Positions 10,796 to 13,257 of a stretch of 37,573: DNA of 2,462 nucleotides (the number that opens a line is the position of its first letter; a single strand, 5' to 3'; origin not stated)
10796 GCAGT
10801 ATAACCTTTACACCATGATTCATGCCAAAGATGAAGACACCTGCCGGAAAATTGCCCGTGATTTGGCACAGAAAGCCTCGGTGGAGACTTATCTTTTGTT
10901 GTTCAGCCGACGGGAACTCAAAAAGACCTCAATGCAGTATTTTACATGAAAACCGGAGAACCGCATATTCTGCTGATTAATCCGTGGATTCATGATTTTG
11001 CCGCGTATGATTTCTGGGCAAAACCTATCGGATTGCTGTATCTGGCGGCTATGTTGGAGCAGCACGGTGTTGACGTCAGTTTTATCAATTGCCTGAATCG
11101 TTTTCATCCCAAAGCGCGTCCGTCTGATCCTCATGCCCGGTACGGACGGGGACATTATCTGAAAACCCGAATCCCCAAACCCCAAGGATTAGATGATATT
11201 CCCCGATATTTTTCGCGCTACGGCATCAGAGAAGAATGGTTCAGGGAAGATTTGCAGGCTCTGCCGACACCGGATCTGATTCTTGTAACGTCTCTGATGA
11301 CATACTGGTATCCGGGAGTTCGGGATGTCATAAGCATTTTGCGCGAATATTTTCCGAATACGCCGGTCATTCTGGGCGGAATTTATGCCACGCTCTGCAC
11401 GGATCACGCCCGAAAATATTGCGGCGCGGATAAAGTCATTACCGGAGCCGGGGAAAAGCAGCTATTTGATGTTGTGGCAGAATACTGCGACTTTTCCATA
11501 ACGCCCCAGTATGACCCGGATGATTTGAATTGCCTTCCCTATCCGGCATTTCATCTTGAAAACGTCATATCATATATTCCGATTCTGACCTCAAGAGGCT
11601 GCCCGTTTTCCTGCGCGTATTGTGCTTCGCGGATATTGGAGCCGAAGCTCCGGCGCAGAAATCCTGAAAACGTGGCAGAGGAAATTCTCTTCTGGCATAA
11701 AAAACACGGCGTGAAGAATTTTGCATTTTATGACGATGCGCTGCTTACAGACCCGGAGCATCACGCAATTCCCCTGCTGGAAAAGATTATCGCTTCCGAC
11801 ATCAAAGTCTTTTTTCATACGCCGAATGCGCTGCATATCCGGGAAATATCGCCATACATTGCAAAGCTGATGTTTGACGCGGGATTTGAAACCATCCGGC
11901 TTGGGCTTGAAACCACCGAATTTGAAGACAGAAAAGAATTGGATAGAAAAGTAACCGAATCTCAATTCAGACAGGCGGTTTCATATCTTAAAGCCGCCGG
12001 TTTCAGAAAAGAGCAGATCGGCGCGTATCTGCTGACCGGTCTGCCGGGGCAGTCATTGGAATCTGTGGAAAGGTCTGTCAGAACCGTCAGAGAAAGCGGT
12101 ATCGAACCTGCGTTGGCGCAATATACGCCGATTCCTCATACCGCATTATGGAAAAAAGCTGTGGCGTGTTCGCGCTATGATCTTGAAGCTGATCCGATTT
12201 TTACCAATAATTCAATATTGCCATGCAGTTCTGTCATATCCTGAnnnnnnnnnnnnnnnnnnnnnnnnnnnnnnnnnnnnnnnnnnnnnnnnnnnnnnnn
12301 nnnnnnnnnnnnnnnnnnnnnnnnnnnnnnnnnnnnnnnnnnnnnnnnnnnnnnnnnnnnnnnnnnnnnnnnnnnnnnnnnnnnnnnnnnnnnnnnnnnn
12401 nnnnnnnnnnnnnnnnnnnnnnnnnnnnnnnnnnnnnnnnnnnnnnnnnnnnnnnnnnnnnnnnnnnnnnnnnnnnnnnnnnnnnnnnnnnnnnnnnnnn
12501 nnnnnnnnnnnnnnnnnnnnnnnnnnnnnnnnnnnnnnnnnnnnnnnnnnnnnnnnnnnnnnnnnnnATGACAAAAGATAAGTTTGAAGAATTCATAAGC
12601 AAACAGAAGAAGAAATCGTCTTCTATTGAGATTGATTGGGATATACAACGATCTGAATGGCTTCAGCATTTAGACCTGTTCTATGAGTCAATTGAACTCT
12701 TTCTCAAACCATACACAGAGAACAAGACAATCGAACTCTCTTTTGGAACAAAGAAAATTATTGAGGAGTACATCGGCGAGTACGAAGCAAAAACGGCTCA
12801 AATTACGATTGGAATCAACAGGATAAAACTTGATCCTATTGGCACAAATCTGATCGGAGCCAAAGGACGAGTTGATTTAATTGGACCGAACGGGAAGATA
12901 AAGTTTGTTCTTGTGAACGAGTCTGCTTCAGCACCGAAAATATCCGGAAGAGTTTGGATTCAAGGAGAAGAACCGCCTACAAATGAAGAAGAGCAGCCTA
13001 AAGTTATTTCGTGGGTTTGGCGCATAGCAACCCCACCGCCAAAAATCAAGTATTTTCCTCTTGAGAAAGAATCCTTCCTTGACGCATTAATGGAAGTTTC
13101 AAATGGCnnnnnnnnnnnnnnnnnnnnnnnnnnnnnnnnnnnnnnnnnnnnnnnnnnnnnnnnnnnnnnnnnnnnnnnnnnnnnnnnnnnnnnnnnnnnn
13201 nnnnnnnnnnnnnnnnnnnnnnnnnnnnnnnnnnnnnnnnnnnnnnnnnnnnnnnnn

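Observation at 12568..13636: Translationally coupled pair: unrecognisable 180-aa protein plus HEPN-like (Rx4H) 177-aa protein. Best candidate for an undescribed toxin/abortive-infection module.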

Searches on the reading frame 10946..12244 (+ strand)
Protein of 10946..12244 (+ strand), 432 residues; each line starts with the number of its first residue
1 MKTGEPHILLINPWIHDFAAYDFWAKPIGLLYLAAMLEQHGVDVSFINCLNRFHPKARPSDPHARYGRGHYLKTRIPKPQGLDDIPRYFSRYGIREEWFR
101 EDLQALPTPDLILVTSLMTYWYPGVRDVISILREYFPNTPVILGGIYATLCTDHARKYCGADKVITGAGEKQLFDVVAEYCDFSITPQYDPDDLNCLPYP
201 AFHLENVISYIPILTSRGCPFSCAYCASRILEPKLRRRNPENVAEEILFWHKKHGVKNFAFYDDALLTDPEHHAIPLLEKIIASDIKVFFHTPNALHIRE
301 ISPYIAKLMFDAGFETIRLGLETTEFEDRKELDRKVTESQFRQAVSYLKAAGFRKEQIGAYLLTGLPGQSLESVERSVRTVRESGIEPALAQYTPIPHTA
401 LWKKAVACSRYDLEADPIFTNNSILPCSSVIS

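Call 58: find_encoding_contigs(protein=window:10946-12244:+, flank=6000, max_places=10)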
Protein window:10946-12244:+ (432 aa): no gene with exactly this product is on record in the collection.

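Call 59: find_related_loci(query=window:10946-12241:+, collection=metagenome_contigs, flank=5000)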
Query window:10946-12241:+ (432 aa) in metagenome_contigs; peptide patterns used: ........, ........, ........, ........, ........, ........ (x = any residue, [..] = any of these).
600 stretches matched a pattern (row limit reached: there are more); 598 encode a relative of the query (tblastn E <= 1e-3); the best 80 are kept; 80 distinct loci.
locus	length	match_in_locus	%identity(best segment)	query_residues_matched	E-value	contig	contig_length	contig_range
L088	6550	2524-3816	91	1-432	0e+0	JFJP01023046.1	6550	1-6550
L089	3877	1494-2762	64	6-428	0e+0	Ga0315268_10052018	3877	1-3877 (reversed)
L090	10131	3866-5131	66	6-427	0e+0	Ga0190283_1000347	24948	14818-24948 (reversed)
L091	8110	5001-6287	63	1-429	0e+0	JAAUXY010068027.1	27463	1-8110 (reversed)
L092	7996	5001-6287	64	1-429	0e+0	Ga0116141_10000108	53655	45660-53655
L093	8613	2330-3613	64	1-428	0e+0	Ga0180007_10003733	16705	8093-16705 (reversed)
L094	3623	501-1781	63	1-427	0e+0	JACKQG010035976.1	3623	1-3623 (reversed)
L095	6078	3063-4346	61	1-428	0e+0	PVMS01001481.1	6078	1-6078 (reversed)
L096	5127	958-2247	63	1-429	0e+0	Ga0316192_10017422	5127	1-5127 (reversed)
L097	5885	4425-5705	62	1-427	0e+0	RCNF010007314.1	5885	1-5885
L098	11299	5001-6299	63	1-428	0e+0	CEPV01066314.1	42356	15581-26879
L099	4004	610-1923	62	2-429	0e+0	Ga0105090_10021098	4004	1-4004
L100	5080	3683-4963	62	1-427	0e+0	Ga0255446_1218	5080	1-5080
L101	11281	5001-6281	62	1-427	0e+0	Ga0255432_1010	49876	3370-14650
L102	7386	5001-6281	61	1-427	0e+0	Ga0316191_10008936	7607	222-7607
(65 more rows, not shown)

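Call 63: search_protein_families(library=padloc, proteins=[L088:4244-5074:+, L088:5495-6379:+], max_evalue=0.01)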
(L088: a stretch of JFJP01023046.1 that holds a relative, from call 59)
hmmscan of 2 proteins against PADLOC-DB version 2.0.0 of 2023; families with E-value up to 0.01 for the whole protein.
L088:4244-5074:+ (277 aa): 48 families (the best 25 are shown)
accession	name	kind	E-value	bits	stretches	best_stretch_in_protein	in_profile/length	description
PDLC02979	AriA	-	1.6e-13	49.2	1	1-273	1-173/373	-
PDLC04213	HEC-02A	-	4.3e-11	40.9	1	1-189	1-181/337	-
PDLC00278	PtuA1|PtuA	-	3.2e-10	37.9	1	11-111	11-109/436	AAA ATPase domain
PDLC04135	mad3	-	2.3e-09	35.3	1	1-249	1-255/374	mads_3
PDLC00290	PtuA1|PtuA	-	1.5e-08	32.4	1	2-61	3-61/414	AAA ATPase domain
PDLC00298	PtuA1|PtuA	-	4.9e-08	30.5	1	2-101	3-98/423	AAA ATPase domain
PDLC00310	PtuA1|PtuA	-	1.1e-07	29.3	1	11-100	11-94/443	AAA ATPase domain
PDLC04164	AriA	-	2.6e-07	28.5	1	2-69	6-72/253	-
PDLC00271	PtuA1|PtuA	-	3.3e-07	28.2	1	2-153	3-139/421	AAA ATPase domain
PDLC03859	LmuB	-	3.7e-07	27.7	1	2-248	5-278/611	-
PDLC00277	PtuA1|PtuA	-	4.7e-07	27.4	1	11-101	11-96/423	AAA ATPase domain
PDLC00305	PtuA1|PtuA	-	5e-07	27.4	1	2-116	3-125/392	AAA ATPase domain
PDLC03867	LmuB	-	1.8e-06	24.8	1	2-76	6-85/605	-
PDLC02914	ATPase-Toprim_I-B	-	1.9e-06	25.3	1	11-106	13-103/443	-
PDLC03878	NsnB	-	3.3e-06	25.1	1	1-204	1-154/345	-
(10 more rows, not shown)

L088:5495-6379:+ (295 aa): 1 family
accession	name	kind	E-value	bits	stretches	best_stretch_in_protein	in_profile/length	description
PDLC02983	AriB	-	2.2e-12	45.6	1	29-239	2-224/236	-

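Call 64: search_protein_families(library=pfam, proteins=[L088:4244-5074:+, L088:5495-6379:+], max_evalue=0.01)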
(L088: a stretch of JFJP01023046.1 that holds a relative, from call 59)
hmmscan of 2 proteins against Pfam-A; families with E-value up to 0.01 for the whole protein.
L088:4244-5074:+ (277 aa): 9 families
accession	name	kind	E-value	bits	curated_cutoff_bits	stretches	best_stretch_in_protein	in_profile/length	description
PF13175.12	AAA_15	-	1.6e-12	48.1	32.1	1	1-273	1-177/374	AAA ATPase domain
PF02463.25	SMC_N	-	2.7e-05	24.1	40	1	1-64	1-67/220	RecF/RecN/SMC N terminal domain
PF13476.12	AAA_23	-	2.9e-05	25.2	27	1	14-247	10-192/201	AAA domain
PF00005.33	ABC_tran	-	0.00035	21.6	25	1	23-47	12-36/137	ABC transporter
PF13555.12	AAA_29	-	0.00066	19.8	27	1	9-39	10-39/61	P-loop containing region of AAA domain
PF00004.35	AAA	-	0.0012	19.8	21.2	0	26-49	2-23/131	ATPase family associated with various cellular activities (AAA)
PF13304.12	AAA_21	-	0.0027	18.3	27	0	24-132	1-140/304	AAA domain, putative AbiEii toxin, Type IV TA system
PF13245.12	AAA_19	-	0.0041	17.7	25.1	1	20-64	9-50/134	AAA domain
PF13401.12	AAA_22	-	0.0043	17.8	27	0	20-47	3-30/130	AAA domain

L088:5495-6379:+ (295 aa): 1 family
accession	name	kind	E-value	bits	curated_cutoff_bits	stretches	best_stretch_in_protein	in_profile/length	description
PF14491.11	DUF4435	-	4.6e-10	40.1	27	1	29-239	2-226/238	Protein of unknown function (DUF4435)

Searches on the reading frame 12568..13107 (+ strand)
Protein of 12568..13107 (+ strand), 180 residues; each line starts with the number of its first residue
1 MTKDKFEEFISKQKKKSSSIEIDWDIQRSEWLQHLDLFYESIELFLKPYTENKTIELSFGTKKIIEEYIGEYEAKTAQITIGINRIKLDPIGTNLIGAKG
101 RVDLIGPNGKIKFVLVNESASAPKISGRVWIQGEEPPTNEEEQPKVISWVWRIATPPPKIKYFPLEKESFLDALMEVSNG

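Call 3: search_protein_families(library=pfam, proteins=[window:12568-13107:+], max_evalue=1)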
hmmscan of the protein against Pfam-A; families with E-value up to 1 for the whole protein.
window:12568-13107:+ (180 aa): 1 family
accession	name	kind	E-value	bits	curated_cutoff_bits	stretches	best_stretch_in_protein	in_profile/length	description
PF05110.18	AF-4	-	0.068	12.9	26.9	1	28-74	17-59/514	AF-4 proto-oncoprotein N-terminal region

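Call 4: search_protein_families(library=padloc, proteins=[window:12568-13107:+], max_evalue=1)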
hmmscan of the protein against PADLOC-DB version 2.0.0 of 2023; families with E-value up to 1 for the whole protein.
window:12568-13107:+ (180 aa): 0 families

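Call 5: search_protein_families(library=ncbifam, proteins=[window:12568-13107:+], max_evalue=1)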
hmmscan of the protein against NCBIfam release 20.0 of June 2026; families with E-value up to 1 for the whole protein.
window:12568-13107:+ (180 aa): 0 families

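Call 7: find_homologous_proteins(query=window:12568-13107:+, max_evalue=0.001)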
Query window:12568-13107:+ (180 aa): 140 proteins with E <= 0.001 among 202 candidates; the best 120 are listed.
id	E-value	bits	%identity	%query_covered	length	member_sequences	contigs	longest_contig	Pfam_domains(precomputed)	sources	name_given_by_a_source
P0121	1.6e-110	385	98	100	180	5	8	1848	-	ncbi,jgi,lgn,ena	-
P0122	1.8e-98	346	88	100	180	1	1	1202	-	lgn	-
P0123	9.8e-69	249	62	100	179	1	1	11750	-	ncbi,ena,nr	ncbi:MAG: hypothetical protein P9X24_12630 [Candidatus Hatepunaea meridiana]|nr:hypothetical protein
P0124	2.3e-66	241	58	100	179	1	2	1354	-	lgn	-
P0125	5.6e-66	240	63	100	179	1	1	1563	-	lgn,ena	-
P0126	1.3e-65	239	61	99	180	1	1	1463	-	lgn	-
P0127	1.5e-65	238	60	99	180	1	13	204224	-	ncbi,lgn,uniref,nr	ncbi:hypothetical protein [Rhodocyclus purpureus]|uniref:hypothetical protein n=1 Tax=Rhodocyclus pu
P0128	2.7e-65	238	59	100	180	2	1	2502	-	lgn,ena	-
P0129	3.1e-64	234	57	99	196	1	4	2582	-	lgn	-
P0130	8.2e-64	233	58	100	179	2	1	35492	-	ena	-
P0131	1.0e-63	232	59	100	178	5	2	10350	-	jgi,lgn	jgi:hypothetical protein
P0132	9.6e-63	229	56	99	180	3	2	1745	-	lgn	-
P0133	6.6e-62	226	57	98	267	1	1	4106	-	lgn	-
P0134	1.3e-61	226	58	100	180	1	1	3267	-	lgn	-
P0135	3.5e-61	224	55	100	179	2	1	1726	-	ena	-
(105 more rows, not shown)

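Call 14: search_solved_structures(query=A2, max_evalue=10, show_alignments=2)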
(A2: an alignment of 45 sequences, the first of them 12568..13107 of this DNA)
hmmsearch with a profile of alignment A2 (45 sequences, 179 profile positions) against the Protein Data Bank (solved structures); distinct sequences matched with E-value up to 10: 3.
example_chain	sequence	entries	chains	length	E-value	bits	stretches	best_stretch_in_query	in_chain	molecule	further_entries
9ugr_A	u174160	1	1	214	0.13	15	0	20-56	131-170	Syn-F4-Link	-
6sz9_D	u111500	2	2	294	0.67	12.7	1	7-49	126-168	DotZ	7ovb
6kos_A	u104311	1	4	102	7.5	9.3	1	9-62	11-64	SUWA (Super WA20)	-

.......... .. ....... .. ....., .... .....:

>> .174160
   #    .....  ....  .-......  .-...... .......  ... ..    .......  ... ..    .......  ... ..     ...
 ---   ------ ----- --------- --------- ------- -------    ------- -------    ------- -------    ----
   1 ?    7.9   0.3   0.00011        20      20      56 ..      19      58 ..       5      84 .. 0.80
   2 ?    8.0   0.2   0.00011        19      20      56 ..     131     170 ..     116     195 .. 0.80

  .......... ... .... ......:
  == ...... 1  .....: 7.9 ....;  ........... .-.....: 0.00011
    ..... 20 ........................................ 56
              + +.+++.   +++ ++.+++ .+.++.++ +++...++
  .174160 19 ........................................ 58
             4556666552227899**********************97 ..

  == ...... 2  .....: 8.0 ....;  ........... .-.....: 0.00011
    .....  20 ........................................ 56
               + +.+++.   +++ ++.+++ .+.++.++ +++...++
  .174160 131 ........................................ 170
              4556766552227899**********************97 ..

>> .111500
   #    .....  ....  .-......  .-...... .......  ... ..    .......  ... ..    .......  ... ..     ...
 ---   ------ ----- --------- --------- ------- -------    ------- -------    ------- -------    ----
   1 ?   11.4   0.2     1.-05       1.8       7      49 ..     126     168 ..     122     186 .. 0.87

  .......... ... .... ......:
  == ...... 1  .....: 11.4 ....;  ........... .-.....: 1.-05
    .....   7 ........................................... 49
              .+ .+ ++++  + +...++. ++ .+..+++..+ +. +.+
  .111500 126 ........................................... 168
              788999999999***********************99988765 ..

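Call 22: predict_structure(alignment_id=A2)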
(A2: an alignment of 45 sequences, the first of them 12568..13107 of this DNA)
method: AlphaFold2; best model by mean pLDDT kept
length: 180 residues; sequences in the alignment: 45
mean_pLDDT: 86.2   pTM: 0.76
mean pLDDT of the five models: 86.2, 85.7, 84.7, 84.3, 83.3
residues with pLDDT >= 90: 110; 70-90: 38; 50-70: 27; < 50: 5
segments of 3 or more residues with pLDDT < 50: none
pLDDT, mean of each block of 10 residues (from residue 1): 75 65 89 97 98 96 93 97 96 88 97 94 64 56 67 91 96 93
secondary structure, 60 per line:
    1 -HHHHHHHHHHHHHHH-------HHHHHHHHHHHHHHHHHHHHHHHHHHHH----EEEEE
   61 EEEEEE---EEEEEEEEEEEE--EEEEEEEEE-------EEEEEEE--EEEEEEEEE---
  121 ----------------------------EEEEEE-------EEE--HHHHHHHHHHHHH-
elements in order: H2-16 H24-51 E56-66 E70-81 E84-92 E100-106 E109-117 E149-154 E162-164 H167-179

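Call 26: fold_search(model_id=the predicted structure, library=pdb)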
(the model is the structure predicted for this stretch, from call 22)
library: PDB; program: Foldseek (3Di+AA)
matches with E <= 10: 283; with E <= 0.001: 0
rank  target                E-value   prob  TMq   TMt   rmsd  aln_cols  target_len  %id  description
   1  1nty                  9.1e-02  0.20  0.16  0.10  15.2       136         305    7  Crystal structure of the first DH/PH domain of Trio to 1.7 A (released 2004-06-29)
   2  1btk_B                3.6e-01  0.10  0.15  0.16  15.6       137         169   16  PH DOMAIN AND BTK MOTIF FROM BRUTON'S TYROSINE KINASE MUTANT R28C (released 1997-09-17)
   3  1zc4_B                6.5e-01  0.08  0.16  0.23  13.7       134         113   10  Crystal structure of the Ral-binding domain of Exo84 in complex with the active RalA (released 2005-06-14)
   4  2rlo_MODEL_1_A        8.1e-01  0.08  0.16  0.22  14.4       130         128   10  Split PH domain of PI3-kinase enhancer (released 2008-04-29)
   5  1zc3_B                8.1e-01  0.08  0.15  0.22  13.5       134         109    9  Crystal structure of the Ral-binding domain of Exo84 in complex with the active RalA (released 2005-06-14)
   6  4h8s_A                9.6e-01  0.09  0.15  0.08  23.1       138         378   11  Crystal structure of human APPL2BARPH domain (released 2012-10-17)
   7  7qrj_A                1.0e+00  0.12  0.16  0.16   7.6        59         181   12  Crystal structure of Zamilon vitis protein Zav_19 (released 2023-01-25)
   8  4cs2                  1.1e+00  0.06  0.13  0.10  13.9       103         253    6  Catalytic domain of Pyrrolysyl-tRNA synthetase mutant Y306A, Y384F in its apo form (released 2014-04-30)
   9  6tse_A                1.2e+00  0.06  0.15  0.16  15.5       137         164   14  Crystal Structure of 1-methylindoline-2,3-dione covalently bound to the PH domain of Bruton's tyrosine kinase mutant R (released 2020-11-25)
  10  6yyg_A                1.2e+00  0.04  0.12  0.13  14.6       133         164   15  Crystal Structure of 5-(trifluoromethoxy)indoline-2,3-dione covalently bound to the PH domain of Bruton's tyrosine kin (released 2021-05-12)
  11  3gcm_B                1.3e+00  0.16  0.18  0.07  11.2        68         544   15  Crystal Structure of E. coli polynucleotide phosphorylase bound to RNA and RNase E (released 2009-06-09)
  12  3gme_A                1.3e+00  0.11  0.18  0.08  15.9        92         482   14  Crystal Structure of Polynucleotide Phosphorylase in complex with RNase E and manganese (released 2009-06-09)
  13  3w1h_D                1.5e+00  0.41  0.21  0.10   4.1        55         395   14  Crystal structure of the selenocysteine synthase SelA from Aquifex aeolicus (released 2013-06-05)
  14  3w1h_A                1.5e+00  0.20  0.17  0.08   6.0        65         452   15  Crystal structure of the selenocysteine synthase SelA from Aquifex aeolicus (released 2013-06-05)
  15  6tt2_B                1.5e+00  0.06  0.15  0.17  14.7       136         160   13  The PH domain of Bruton's tyrosine kinase mutant R28C (released 2020-11-25)
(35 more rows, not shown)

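Call 65: search_protein_representatives(alignment_id=A2)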
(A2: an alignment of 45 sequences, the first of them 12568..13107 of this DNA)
Query: 45 sequences, 179 profile positions. Proteins with E-value up to 0.001 (for the whole library): 2057; up to 1e-10: 1123; up to 1e-30: 371. The best 150 are listed.
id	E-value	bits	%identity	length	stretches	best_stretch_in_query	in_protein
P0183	1.2e-74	266.1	-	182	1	2-179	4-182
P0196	1.2e-72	259.6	-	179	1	1-179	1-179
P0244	3.6e-70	251.5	-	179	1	1-179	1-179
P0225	3.6e-69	248.2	-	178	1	1-179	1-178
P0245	2.7e-65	235.6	-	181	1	1-178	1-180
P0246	3.0e-64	232.2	-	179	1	1-179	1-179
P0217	9.1e-63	227.4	-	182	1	1-178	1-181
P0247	2.3e-60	219.5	-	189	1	1-178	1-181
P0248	2.9e-60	219.2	-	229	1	5-177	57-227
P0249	1.7e-59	216.7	-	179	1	1-179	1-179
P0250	3.4e-59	215.7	-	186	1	1-178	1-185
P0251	4.1e-58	212.2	-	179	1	1-179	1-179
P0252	4.2e-58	212.2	-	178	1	1-179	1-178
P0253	1.4e-57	210.5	-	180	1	3-179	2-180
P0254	2.5e-57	209.7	-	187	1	1-179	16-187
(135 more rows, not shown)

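Call 78: find_related_loci(query=A2, collection=viral_contigs, flank=6000)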
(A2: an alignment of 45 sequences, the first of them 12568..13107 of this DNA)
Query A2 (180 aa) in viral_contigs; peptide patterns used: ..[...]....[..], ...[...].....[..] (x = any residue, [..] = any of these).
31 stretches matched a pattern; 3 encode a relative of the query (tblastn E <= 1e-3); 3 distinct loci.
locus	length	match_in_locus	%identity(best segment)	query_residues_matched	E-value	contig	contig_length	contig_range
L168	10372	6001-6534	36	4-180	4e-35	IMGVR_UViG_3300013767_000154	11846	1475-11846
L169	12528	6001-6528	38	1-180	3e-33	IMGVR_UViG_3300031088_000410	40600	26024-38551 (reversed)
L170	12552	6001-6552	35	1-180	1e-32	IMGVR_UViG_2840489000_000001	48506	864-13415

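Call 94: search_protein_families(library=phrogs, proteins=[window:12568-13107:+], max_evalue=0.1)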
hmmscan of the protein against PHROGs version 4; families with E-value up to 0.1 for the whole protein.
window:12568-13107:+ (180 aa): 0 families
